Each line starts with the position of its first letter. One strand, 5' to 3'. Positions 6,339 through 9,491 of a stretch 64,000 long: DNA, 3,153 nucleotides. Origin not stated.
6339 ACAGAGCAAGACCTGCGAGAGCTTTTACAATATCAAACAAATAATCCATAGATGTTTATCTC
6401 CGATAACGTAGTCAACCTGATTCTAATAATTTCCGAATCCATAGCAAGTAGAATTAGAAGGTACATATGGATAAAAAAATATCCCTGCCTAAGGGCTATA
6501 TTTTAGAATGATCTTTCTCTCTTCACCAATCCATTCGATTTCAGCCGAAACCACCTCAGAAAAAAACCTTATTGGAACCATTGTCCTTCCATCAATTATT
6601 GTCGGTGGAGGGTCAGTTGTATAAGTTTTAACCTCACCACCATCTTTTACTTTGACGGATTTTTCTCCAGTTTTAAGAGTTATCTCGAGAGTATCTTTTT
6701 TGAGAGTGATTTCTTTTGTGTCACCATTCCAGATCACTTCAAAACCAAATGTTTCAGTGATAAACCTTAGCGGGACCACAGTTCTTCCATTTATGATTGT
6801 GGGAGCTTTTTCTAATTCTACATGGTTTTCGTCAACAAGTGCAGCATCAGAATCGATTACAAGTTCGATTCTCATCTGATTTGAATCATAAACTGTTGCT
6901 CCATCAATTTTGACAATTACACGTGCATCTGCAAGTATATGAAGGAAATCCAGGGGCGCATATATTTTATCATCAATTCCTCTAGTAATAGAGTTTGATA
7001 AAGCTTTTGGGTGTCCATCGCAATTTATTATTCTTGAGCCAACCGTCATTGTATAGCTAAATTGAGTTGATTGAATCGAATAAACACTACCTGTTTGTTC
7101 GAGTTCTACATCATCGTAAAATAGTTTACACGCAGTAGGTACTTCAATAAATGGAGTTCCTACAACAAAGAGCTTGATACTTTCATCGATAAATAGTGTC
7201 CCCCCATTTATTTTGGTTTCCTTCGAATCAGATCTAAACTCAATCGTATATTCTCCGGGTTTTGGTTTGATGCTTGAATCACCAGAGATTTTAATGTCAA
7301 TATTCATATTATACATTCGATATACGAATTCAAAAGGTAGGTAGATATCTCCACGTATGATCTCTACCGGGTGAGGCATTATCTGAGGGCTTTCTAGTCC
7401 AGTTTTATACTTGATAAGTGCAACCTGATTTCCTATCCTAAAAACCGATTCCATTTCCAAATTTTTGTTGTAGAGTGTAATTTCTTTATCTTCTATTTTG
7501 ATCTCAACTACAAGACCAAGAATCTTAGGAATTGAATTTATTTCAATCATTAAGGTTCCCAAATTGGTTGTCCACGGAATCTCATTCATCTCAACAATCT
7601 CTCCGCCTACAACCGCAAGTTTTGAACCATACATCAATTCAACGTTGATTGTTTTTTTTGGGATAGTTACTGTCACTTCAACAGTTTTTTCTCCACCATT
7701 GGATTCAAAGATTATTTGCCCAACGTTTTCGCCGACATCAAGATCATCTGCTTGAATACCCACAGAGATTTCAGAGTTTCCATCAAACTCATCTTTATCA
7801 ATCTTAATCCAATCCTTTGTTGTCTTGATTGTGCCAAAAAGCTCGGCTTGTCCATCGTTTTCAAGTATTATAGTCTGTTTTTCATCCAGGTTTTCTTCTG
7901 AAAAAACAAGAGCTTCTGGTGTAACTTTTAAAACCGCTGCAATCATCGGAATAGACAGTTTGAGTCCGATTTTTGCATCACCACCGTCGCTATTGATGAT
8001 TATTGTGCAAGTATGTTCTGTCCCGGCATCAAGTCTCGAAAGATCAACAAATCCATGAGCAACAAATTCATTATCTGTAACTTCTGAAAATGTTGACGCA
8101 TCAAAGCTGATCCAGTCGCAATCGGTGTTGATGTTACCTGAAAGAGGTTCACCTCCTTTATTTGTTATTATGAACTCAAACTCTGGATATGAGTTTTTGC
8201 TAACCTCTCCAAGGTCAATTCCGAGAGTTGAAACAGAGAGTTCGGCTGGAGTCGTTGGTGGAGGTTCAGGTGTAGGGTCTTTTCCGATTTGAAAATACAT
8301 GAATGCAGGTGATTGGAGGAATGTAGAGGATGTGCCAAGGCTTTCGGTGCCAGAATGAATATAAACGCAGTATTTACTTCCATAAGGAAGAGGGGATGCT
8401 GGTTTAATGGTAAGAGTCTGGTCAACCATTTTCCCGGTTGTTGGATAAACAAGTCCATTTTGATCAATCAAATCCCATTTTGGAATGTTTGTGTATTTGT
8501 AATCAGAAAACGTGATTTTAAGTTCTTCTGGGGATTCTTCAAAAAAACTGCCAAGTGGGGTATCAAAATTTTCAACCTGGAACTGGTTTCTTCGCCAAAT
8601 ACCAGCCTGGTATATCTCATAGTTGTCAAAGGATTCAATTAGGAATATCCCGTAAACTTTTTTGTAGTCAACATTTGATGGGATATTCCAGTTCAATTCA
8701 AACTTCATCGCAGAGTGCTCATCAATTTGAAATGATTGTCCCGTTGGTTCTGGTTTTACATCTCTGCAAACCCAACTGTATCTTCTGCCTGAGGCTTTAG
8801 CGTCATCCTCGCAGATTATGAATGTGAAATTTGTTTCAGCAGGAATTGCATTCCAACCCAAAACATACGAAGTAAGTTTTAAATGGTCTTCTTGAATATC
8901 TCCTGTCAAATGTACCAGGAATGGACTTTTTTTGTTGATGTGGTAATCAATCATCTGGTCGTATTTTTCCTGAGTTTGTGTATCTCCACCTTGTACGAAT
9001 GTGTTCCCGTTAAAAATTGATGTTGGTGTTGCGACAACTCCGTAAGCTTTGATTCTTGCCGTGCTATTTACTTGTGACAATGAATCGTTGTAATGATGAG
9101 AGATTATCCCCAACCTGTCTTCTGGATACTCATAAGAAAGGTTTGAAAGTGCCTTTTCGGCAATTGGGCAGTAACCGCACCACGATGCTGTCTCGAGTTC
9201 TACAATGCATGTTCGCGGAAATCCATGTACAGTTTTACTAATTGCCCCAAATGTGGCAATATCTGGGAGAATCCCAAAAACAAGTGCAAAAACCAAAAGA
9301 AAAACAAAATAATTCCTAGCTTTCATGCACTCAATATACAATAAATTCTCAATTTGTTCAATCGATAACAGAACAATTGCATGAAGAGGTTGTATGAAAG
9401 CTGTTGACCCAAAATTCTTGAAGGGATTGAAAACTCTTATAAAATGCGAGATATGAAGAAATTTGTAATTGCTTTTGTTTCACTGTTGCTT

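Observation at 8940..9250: Thioredoxin-like CxxC domains embedded in two giant surface proteins (second one near 58300-58560 in the 1877-aa protein)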

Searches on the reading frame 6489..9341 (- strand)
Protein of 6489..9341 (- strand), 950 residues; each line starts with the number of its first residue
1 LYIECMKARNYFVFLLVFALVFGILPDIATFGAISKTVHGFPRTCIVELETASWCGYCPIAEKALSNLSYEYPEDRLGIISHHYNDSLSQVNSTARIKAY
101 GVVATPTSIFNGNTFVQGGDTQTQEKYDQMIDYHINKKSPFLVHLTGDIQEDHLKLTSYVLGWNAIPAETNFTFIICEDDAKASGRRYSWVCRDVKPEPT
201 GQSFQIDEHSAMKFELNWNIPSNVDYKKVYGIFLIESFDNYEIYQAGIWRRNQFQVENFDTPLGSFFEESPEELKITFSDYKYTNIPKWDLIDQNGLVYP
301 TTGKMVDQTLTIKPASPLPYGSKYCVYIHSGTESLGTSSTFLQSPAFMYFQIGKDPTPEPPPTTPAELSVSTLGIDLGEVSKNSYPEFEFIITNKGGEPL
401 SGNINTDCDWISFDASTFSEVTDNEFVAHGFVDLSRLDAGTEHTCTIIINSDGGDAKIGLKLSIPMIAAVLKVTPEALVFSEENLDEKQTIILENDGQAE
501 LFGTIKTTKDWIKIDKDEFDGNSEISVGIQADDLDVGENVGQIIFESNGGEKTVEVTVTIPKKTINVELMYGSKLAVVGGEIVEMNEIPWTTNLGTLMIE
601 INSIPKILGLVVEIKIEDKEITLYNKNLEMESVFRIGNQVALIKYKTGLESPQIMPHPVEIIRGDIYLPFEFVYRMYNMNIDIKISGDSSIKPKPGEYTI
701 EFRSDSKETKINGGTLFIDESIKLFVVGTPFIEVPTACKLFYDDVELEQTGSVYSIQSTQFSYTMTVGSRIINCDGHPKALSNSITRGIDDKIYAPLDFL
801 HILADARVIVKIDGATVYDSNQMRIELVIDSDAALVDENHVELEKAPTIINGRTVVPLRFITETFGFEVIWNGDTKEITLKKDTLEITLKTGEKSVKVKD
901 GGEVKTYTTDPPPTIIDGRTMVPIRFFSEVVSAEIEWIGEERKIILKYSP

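Call 3: search_protein_families(library=pfam, proteins=[window:6489-9341:-], max_evalue=0.1)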
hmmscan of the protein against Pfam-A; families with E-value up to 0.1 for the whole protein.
window:6489-9341:- (950 aa): 6 families
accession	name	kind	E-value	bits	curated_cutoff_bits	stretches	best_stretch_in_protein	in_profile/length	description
PF07833.16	Cu_amine_oxidN1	-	5.1e-50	168.4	24.2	4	836-945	2-107/108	Copper amine oxidase N-terminal domain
PF19190.6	BACON_2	-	3.3e-07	30.6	25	1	471-559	2-92/94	Viral BACON domain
PF18984.5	DUF5717_N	-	2.2e-06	26.2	25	1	475-565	197-293/875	Family of unknown function (DUF5717)N-terminal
PF13192.12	Thioredoxin_3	-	0.012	16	24.8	1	55-121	10-66/76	Thioredoxin domain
PF13205.12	Big_5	-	0.018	16.2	23.6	0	273-331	24-86/105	Bacterial Ig-like domain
PF22544.2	HYDIN_VesB_CFA65-like_Ig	-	0.088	13.5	25.5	0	368-413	3-51/100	HYDIN/CFA65/VesB-like, Ig-like domain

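Call 4: search_protein_families(library=ncbifam, proteins=[window:6489-9341:-], max_evalue=0.1)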
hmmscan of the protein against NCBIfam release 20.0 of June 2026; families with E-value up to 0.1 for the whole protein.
window:6489-9341:- (950 aa): 4 families
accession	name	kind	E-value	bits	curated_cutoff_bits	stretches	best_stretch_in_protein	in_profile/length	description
NF045500.1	Omp28_seleno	equivalog_domain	2.3e-06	27.2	200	1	47-181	43-189/377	Omp28-related selenoprotein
TIGR00411.1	redox_disulf_1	equivalog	0.0053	16.8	92.75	1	47-119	3-68/82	MJ0307 family thioredoxin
NF033782.1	lipoprot_Omp28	subfamily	0.011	14.9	150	1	43-86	38-81/264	Omp28 family outer membrane lipoprotein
NF041623.1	KwaB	equivalog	0.023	13.9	200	1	584-649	90-153/306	anti-phage protein KwaB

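Call 13: find_encoding_contigs(protein=window:6489-9326:-, flank=3000, max_places=4)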
Protein window:6489-9326:- (945 aa): no gene with exactly this product is on record in the collection.
